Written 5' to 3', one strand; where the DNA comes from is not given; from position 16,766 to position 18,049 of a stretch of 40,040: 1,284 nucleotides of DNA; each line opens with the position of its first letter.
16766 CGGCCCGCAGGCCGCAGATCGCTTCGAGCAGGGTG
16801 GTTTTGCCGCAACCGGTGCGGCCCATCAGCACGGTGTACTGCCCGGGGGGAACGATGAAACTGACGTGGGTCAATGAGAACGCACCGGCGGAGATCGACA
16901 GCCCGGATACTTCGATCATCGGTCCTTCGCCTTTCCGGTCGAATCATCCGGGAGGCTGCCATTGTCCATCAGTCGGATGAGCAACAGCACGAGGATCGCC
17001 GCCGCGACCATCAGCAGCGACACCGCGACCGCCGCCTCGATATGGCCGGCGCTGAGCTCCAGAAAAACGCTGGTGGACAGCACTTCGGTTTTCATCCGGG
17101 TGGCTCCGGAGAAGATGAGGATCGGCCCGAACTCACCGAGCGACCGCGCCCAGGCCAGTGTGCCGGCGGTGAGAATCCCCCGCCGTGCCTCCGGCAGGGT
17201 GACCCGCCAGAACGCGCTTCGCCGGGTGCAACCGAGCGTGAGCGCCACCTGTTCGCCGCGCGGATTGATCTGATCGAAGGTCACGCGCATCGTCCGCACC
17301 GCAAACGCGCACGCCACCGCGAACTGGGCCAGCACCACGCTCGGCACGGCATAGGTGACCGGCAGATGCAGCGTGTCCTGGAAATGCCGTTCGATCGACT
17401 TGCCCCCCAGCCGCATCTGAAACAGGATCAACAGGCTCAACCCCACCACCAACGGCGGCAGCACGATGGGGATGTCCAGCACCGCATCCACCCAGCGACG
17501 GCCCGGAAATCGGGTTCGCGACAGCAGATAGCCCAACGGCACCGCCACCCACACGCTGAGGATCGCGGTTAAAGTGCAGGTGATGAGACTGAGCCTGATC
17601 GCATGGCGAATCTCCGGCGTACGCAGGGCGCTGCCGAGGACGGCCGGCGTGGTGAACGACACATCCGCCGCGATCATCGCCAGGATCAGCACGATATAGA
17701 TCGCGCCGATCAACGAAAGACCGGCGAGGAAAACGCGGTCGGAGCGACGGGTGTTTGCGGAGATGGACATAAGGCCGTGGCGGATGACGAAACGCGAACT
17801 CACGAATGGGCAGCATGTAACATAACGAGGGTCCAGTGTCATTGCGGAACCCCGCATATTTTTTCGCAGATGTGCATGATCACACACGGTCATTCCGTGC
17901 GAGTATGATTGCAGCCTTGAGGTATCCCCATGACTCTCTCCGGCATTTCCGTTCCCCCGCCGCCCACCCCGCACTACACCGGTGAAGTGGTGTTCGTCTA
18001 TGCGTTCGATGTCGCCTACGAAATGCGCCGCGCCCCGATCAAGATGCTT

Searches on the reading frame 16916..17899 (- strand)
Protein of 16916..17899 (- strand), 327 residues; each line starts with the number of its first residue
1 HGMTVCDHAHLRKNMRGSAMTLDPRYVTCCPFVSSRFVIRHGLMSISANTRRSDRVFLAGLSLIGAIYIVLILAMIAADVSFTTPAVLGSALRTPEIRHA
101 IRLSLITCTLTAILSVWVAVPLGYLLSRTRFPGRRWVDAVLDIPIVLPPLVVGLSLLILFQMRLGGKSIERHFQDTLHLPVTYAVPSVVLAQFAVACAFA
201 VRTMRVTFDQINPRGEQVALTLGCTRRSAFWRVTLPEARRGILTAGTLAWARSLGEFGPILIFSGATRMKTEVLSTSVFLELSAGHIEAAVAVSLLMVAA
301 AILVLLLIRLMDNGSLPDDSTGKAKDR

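Call 9: search_protein_families(library=pfam, proteins=[window:16916-17899:-], max_evalue=0.001)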
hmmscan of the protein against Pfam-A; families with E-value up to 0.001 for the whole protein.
window:16916-17899:- (327 aa): 1 family
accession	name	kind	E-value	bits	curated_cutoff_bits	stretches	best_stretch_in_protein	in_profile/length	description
PF00528.27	BPD_transp_1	-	6.8e-15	55.7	26.4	1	119-310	1-177/184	Binding-protein-dependent transport system inner membrane component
